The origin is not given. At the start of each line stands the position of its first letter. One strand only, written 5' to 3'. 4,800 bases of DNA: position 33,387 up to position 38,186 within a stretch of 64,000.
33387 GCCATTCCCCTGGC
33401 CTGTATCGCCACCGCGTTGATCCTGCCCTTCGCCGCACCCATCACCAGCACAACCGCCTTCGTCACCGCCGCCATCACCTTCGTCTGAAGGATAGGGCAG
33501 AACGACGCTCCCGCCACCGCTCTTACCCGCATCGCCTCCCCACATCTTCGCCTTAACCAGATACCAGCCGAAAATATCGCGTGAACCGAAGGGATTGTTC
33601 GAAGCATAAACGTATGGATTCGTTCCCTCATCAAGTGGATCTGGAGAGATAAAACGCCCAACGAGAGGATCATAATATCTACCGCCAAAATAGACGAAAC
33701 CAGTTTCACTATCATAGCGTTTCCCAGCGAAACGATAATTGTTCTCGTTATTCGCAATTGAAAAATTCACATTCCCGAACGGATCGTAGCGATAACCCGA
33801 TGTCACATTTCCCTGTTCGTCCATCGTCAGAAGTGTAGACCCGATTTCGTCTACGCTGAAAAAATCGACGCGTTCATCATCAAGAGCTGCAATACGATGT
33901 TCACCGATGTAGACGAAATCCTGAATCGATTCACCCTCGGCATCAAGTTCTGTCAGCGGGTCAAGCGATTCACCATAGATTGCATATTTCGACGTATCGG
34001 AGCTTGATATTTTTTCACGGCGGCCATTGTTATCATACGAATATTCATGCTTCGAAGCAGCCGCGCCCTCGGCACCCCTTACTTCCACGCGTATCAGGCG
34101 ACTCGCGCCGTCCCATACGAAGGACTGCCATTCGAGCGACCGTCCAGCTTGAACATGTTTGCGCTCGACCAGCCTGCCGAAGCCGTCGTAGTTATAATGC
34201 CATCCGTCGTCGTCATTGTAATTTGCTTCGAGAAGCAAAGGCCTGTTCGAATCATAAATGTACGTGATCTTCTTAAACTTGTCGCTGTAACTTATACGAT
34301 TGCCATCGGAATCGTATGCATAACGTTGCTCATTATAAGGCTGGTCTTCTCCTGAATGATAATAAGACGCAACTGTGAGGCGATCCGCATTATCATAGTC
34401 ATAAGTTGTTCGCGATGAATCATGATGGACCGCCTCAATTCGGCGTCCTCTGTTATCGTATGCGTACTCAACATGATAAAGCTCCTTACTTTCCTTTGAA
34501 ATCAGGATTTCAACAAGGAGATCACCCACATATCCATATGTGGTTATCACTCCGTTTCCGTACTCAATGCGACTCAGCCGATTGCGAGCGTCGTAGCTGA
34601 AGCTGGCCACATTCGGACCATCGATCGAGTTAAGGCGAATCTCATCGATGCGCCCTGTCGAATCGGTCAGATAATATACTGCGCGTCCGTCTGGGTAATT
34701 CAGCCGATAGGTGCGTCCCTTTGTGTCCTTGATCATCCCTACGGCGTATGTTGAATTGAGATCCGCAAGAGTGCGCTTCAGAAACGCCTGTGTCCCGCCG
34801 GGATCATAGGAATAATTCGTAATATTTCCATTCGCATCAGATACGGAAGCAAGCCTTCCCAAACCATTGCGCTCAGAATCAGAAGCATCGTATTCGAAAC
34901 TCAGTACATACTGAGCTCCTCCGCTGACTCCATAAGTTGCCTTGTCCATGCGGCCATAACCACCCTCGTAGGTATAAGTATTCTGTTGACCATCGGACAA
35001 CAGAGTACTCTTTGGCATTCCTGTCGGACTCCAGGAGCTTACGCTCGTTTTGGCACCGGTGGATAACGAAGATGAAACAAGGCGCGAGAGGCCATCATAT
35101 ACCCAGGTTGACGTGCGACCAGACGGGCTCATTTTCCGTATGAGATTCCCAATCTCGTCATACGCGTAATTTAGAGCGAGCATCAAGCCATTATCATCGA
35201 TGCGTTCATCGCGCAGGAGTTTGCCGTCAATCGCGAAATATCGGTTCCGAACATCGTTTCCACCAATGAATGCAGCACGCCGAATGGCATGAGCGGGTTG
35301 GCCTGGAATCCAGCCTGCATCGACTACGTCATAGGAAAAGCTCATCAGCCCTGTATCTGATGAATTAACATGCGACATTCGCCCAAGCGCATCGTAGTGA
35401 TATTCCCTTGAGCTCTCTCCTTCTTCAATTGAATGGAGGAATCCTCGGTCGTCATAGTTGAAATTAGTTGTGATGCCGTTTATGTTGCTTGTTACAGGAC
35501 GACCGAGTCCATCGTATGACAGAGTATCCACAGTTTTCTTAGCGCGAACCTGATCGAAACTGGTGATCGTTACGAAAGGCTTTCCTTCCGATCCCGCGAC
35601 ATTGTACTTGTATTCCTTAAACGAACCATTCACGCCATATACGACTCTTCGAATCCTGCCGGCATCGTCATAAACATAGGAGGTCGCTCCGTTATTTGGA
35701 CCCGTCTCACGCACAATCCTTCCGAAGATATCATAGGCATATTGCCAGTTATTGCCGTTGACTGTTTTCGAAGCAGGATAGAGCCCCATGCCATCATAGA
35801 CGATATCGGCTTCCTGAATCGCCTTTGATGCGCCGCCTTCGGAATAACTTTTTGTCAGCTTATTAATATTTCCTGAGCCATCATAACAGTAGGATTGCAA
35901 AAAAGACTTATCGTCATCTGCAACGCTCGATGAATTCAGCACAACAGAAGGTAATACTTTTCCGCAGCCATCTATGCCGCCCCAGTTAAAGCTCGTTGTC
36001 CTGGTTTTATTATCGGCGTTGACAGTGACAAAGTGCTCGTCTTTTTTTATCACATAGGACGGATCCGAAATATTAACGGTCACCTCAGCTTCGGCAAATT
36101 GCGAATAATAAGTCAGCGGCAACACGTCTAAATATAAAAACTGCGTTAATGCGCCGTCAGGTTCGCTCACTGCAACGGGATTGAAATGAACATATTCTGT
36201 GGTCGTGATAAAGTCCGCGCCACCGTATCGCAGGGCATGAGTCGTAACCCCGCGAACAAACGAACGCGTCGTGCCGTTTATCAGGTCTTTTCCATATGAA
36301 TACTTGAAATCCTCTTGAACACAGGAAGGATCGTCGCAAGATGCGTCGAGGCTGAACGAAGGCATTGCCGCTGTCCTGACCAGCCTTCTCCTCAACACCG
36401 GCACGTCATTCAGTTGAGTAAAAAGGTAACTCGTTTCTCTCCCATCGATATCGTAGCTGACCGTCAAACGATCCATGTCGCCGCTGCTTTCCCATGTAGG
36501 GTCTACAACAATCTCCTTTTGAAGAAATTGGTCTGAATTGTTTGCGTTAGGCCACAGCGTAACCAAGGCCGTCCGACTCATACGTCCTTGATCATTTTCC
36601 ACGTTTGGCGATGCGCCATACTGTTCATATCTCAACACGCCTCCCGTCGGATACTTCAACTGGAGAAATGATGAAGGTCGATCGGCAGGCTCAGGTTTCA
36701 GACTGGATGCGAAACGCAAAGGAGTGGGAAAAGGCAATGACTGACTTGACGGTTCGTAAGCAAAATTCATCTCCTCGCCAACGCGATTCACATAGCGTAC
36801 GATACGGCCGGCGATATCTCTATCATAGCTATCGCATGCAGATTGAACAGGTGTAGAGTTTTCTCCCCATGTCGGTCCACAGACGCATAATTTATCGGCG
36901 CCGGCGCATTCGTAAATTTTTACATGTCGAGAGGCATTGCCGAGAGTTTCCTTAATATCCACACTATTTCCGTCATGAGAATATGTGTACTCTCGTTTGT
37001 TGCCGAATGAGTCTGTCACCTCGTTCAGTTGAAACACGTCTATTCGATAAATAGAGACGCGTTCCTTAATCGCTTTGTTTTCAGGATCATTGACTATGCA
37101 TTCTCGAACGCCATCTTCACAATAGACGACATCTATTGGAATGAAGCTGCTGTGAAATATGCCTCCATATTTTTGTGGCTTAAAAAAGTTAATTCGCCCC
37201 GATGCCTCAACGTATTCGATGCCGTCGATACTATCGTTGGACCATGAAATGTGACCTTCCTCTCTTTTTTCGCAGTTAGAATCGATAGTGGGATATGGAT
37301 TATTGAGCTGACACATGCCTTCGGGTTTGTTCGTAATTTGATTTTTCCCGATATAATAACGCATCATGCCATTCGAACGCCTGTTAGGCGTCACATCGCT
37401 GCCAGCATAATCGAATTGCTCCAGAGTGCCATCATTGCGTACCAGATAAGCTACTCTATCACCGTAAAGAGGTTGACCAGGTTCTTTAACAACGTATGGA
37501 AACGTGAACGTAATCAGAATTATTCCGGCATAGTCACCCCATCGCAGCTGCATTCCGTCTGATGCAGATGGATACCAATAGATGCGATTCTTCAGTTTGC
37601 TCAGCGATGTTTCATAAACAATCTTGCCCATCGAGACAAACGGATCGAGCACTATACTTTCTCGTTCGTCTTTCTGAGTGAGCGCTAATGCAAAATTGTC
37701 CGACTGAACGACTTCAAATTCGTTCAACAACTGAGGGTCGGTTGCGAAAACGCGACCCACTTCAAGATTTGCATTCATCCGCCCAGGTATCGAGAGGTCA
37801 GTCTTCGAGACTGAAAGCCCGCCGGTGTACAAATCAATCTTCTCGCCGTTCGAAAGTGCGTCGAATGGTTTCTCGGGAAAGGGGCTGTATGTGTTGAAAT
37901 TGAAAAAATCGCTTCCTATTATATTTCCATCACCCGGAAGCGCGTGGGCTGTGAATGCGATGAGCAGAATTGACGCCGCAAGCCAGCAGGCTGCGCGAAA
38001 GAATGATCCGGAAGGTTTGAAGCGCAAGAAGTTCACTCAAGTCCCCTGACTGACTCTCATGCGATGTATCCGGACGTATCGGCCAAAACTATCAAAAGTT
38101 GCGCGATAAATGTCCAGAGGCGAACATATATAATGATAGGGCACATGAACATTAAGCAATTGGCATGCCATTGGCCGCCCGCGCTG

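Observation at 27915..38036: A single 3,373-aa ORF is a head-to-tail fusion of two complete RHS toxin shells with different base composition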

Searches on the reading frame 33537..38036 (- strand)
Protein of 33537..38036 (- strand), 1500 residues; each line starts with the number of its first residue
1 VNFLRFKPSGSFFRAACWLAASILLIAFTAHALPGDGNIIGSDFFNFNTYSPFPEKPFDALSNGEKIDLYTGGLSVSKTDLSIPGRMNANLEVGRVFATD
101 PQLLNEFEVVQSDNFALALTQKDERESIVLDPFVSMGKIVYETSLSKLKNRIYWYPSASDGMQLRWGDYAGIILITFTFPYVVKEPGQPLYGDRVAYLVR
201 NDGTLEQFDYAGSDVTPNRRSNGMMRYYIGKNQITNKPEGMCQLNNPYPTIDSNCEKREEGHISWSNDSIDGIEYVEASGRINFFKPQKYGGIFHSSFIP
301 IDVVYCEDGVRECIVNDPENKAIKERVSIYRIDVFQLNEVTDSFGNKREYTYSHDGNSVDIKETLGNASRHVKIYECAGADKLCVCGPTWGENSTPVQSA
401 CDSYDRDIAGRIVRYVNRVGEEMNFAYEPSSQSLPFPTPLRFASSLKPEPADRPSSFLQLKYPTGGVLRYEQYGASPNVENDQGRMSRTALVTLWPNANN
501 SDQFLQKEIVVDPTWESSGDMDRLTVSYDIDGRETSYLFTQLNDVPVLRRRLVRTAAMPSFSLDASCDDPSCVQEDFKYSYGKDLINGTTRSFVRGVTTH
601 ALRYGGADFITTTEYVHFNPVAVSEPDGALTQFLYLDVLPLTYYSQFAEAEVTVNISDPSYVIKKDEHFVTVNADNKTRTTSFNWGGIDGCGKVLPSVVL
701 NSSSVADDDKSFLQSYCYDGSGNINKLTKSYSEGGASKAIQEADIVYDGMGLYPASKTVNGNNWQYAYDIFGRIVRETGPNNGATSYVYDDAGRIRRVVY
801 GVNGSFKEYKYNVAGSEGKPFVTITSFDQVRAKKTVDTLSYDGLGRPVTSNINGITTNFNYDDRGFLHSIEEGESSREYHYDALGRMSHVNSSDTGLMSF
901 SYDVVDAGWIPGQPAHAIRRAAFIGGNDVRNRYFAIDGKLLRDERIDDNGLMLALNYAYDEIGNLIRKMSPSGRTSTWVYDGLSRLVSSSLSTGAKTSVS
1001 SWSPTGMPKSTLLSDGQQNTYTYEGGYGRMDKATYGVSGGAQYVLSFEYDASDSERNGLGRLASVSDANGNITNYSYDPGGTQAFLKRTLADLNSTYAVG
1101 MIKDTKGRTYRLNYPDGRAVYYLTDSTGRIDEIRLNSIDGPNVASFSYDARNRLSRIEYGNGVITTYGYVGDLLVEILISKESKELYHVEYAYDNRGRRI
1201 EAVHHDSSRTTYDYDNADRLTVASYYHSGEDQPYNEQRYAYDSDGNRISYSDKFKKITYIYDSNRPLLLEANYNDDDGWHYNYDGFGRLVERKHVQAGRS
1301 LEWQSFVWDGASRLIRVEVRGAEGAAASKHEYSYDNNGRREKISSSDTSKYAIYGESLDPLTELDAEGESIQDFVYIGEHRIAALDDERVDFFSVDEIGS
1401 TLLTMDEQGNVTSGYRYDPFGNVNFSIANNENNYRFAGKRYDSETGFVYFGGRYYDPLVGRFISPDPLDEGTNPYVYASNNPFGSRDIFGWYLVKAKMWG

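Call 8: search_protein_families(library=ncbifam, proteins=[window:33537-38036:-], max_evalue=0.1)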
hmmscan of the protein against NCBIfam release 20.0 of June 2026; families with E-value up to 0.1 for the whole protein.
window:33537-38036:- (1500 aa): 3 families
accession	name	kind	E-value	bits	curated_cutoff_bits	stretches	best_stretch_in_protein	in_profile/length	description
TIGR01643.1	YD_repeat_2x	repeat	2.6e-25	87.8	15.8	2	959-997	1-39/42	YD repeat-containing protein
NF041261.1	RHS_core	equivalog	2.6e-23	81.8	2000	4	1388-1479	1155-1250/1261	RHS element core protein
TIGR03696.1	Rhs_assc_core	domain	1.7e-20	73.3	32.5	1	1417-1490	1-75/76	RHS repeat-associated core domain-containing protein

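Call 31: search_solved_structures(query=window:33564-38036:-, max_evalue=0.001)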
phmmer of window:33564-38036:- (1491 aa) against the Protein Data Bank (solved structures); distinct sequences matched with E-value up to 0.001: 25.
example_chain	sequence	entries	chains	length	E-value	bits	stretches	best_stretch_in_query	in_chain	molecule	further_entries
8h8a_A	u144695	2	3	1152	7e-28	99.7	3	1142-1480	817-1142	Putative Rhs-family protein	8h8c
8h8b_A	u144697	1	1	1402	2.5e-27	97.9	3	1141-1480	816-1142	Putative Rhs-family protein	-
8qja_A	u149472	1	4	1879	6.4e-22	80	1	1113-1481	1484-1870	Putative type VI secretion system YD repeat-containing Rhs element Vgr protein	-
8cp6_B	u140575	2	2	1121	1.1e-19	72.6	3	1382-1486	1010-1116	Toxin protein Tse5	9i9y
7q97_A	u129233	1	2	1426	4.8e-18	67.2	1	957-1491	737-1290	Rhs family protein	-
6l7i_G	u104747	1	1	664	2.4e-13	51.6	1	1396-1487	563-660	TccC2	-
8uy4_A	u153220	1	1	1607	2.4e-13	51.6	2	1180-1479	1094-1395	Tse15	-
8qjd_A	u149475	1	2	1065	4.9e-13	50.5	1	1278-1483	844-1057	Salmonella bongori Rhs core domain (residues 360-1420)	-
8qjb_A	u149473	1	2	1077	6e-13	50.3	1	1278-1483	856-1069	T6SS-associated Rhs core domain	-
8uxt_A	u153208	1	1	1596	1.1e-12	49.4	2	1180-1479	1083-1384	Tse15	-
8qjc_A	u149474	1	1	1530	2.4e-12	48.3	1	1278-1483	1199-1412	T6SS-associated Rhs core and toxin domain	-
8fjp_A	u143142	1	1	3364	2.7e-11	44.8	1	1395-1487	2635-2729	salivary gland surface protein 1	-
5kis_B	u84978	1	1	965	2.9e-11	44.7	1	879-1487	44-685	RHS2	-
9on3_A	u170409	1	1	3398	1.6e-10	42.3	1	1280-1484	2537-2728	SGS4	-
6sup_A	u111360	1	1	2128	1.6e-10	42.2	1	1297-1484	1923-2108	TcdB2,TccC3,Cell division control protein 42 homolog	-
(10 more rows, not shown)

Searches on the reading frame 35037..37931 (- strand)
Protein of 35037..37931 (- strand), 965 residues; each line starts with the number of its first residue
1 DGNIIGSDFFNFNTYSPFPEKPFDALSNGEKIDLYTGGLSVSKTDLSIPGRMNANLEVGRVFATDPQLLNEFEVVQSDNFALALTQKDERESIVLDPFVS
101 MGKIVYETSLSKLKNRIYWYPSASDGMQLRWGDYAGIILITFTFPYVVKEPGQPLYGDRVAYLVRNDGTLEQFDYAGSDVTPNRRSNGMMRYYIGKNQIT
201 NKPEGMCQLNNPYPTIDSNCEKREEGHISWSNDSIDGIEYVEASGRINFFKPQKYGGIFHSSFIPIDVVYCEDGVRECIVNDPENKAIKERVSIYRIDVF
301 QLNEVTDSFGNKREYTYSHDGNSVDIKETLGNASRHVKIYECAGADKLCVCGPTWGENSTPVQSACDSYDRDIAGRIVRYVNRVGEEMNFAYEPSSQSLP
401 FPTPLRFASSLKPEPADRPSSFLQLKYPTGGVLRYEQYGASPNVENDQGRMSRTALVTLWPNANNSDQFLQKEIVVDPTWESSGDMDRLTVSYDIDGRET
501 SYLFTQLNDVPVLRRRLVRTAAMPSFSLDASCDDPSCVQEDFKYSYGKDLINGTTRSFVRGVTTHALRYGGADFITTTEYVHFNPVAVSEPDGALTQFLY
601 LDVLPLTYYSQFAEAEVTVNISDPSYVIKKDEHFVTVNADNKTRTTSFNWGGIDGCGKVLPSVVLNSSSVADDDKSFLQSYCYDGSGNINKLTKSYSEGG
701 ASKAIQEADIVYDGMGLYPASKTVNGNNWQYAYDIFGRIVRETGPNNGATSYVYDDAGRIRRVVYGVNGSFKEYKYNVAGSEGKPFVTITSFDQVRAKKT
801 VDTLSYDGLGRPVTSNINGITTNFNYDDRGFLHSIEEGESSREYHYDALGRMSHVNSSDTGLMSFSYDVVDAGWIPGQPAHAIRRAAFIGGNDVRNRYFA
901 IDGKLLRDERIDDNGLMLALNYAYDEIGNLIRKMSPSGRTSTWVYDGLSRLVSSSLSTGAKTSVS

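Call 53: predict_structure(alignment_id=A3)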
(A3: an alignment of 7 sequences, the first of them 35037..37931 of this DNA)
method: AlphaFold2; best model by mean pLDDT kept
length: 965 residues; sequences in the alignment: 7
mean_pLDDT: 68.9   pTM: 0.65
mean pLDDT of the five models: 68.9, 67.1, 67.1, 56.9, 56.9
residues with pLDDT >= 90: 43; 70-90: 512; 50-70: 233; < 50: 177
segments of 3 or more residues with pLDDT < 50: 1-27, 66-92, 109-115, 145-157, 204-232, 256-282, 284-292, 413-415, 441-449, 481-484, 550-554, 636-639, 963-965
pLDDT, mean of each block of 10 residues (from residue 1): 23 25 41 66 68 62 51 39 34 51 58 54 55 74 49 50 73 75 67 81 48 44 41 74 84 57 40 43 45 65 83 80 80 78 78 65 73 77 82 61 55 55 78 75 43 76 74 71 61 74 74 79 57 74 72 53 82 83 79 78 79 82 74 59 74 84 79 77 84 80 78 79 88 81 85 78 80 77 69 84 79 83 84 86 83 86 88 66 86 86 83 80 70 78 62 70 48
secondary structure, 60 per line:
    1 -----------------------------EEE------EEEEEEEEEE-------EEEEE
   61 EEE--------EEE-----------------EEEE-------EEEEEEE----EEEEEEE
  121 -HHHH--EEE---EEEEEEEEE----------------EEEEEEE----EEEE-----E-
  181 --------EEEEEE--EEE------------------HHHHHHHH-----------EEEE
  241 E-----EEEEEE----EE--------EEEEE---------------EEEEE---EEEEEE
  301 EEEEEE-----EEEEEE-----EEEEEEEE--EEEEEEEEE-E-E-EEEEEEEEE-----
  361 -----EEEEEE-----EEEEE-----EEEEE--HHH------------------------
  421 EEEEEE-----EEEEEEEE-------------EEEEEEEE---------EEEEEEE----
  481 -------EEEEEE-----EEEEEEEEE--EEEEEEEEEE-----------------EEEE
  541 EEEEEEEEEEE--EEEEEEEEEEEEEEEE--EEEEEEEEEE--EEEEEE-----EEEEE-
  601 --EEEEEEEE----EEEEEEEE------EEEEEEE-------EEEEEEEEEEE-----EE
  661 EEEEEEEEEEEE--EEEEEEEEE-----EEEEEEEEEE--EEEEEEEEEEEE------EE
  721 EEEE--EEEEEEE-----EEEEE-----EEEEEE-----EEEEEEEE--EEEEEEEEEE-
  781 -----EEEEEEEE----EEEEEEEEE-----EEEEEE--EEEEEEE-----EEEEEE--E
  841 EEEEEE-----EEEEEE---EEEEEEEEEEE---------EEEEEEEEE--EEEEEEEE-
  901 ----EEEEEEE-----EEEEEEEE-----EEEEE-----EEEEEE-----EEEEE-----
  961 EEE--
elements in order (helices of 4 or more, strands of 3 or more residues): E30-32 E39-48 E56-63 E72-74 E92-95 E103-109 E114-120 H122-125 E128-130 E134-142 E159-165 E170-173 E189-194 E197-199 H218-225 E237-241 E247-252 E267-271 E287-291 E295-306 E312-317 E323-330 E333-341 E347-355 E366-371 E377-381 E387-391 E421-426 E432-439 E453-460 E470-476 E488-493 E499-507 E510-519 E537-551 E554-569 E572-581 E584-589 E595-599 E603-610 E615-622 E629-635 E643-653 E659-672 E675-683 E689-698 E701-712 E719-724 E727-733 E739-743 E749-754 E760-767 E770-779 E786-793 E798-806 E812-817 E820-826 E832-837 E840-846 E852-857 E861-871 E881-889 E892-899 E905-911 E917-924 E930-934 E940-945 E951-955 E961-963

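Call 55: fold_search(model_id=the predicted structure, library=pdb)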
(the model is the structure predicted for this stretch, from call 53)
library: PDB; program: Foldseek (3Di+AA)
matches with E <= 10: 584; with E <= 0.001: 100
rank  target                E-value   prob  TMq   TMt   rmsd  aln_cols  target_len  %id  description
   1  8qjb_A                4.5e-23  1.00  0.22  0.21  26.8      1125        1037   11  T6SS-linked Rhs repeat protein - Salmonella bongori Rhs-core domain extended N-terminus (released 2024-09-25)
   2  8qja_A                6.2e-23  1.00  0.21  0.20  22.5      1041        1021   14  T6SS-linked Rhs repeat protein - Advenella mimigardefordensis VgrG-Rhs core (released 2024-09-25)
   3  8cp6_B                8.3e-23  1.00  0.28  0.26  17.9      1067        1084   13  Type six secretion system exported effector 5 (Tse5) (released 2023-12-06)
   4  8qja_D                1.4e-22  1.00  0.21  0.20  23.9      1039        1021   15  T6SS-linked Rhs repeat protein - Advenella mimigardefordensis VgrG-Rhs core (released 2024-09-25)
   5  8qjd_B                2.8e-22  1.00  0.26  0.25  26.2      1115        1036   12  T6SS-linked Rhs repeat protein - Salmonella bongori Rhs-core domain (released 2024-09-25)
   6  7q97_A                4.7e-22  1.00  0.16  0.15  30.3      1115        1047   12  Structure of the bacterial type VI secretion system effector RhsA. (released 2021-12-22)
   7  8qja_B                8.6e-22  1.00  0.20  0.19  22.3      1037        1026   14  T6SS-linked Rhs repeat protein - Advenella mimigardefordensis VgrG-Rhs core (released 2024-09-25)
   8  8qja_C                1.1e-21  1.00  0.20  0.19  21.6      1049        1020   14  T6SS-linked Rhs repeat protein - Advenella mimigardefordensis VgrG-Rhs core (released 2024-09-25)
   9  8qjc                  1.9e-21  1.00  0.24  0.22  28.1      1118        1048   11  T6SS-linked Rhs repeat protein - Salmonella bongori Rhs-core domain with toxin domain (released 2024-09-25)
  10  9ifo_A                3.5e-21  1.00  0.22  0.16  27.8      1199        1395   11  Structure of Teneurin-Like Protein (TLP) (released 2026-03-11)
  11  6vhh_A                4.0e-21  1.00  0.16  0.10  30.3      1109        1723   14  Human Teneurin-2 and human Latrophilin-3 binary complex (released 2020-06-03)
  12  8h8b                  1.2e-20  1.00  0.19  0.18  30.0      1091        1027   11  Type VI secretion system effector RhsP in its pre-autoproteolysis and monomeric form (released 2023-01-18)
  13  8uy4_A                1.3e-20  1.00  0.22  0.17  25.1      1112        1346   12  Acinetobacter baumannii Tse15 Rhs effector (released 2024-10-09)
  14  8r51_A                1.6e-20  1.00  0.16  0.10  29.5      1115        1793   12  Mouse teneurin-3 non-compact subunit - A1B1 isoform (released 2024-05-08)
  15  6ske_A                2.3e-20  1.00  0.17  0.10  29.9      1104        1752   13  Teneurin 2 in complex with Latrophilin 2 Lec domain (released 2020-02-12)
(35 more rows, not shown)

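Call 81: search_protein_families(library=pfam, alignment_id=A3, max_evalue=1)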
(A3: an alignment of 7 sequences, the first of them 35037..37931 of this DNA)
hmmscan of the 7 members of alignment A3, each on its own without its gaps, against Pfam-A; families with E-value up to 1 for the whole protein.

A. member 1, window:35037-37931:- (965 aa): 1 family
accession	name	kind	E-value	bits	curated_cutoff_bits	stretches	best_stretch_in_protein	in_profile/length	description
PF05593.20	RHS_repeat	-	1.1e-21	77.2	22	4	924-957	1-34/38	RHS Repeat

B. families by the number of members that match (of 7 scanned): 7 families
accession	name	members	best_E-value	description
PF05593.20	RHS_repeat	7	1.5e-25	RHS Repeat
PF20148.4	DUF6531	2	1.2e-05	Domain of unknown function (DUF6531)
PF10282.15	Lactonase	1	0.0027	Lactonase, 7-bladed beta-propeller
PF14305.11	ATPgrasp_TupA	1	0.029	TupA-like ATPgrasp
PF24085.1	DUF7370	1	0.083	Family of unknown function (DUF7370)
PF03550.21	LolB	1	0.2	Outer membrane lipoprotein LolB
PF22721.1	TBP-TOTE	1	0.36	TATA-binding-like protein domain of the TOTE conflict systems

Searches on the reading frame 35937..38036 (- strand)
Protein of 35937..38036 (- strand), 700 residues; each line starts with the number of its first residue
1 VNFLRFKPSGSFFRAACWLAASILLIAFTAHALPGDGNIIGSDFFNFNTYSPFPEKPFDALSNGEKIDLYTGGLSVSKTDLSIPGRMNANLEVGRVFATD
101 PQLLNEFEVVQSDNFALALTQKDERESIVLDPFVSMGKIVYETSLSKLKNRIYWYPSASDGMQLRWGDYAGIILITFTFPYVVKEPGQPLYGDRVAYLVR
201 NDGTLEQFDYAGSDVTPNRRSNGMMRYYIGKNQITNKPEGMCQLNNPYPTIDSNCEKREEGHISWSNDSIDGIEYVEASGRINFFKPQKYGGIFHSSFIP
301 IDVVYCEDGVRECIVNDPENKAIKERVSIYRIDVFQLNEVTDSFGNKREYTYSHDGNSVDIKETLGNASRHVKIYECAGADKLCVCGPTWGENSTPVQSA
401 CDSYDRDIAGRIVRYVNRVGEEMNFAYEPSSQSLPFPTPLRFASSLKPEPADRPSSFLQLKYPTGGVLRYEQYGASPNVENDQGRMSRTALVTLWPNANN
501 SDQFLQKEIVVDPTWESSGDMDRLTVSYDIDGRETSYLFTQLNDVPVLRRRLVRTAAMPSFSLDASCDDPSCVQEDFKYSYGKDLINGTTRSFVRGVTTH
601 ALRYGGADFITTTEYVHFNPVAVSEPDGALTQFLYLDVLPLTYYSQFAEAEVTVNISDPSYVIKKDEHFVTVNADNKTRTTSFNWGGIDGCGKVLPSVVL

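Call 25: search_protein_families(library=pfam, proteins=[window:35937-38036:-], max_evalue=1)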
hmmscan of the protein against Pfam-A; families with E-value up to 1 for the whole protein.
window:35937-38036:- (700 aa): 2 families
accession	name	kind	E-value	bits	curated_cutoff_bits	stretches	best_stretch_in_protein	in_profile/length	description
PF05593.20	RHS_repeat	-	0.046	14.6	22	0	339-360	9-30/38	RHS Repeat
PF20148.4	DUF6531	-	0.15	12.8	24.1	1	64-119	1-54/74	Domain of unknown function (DUF6531)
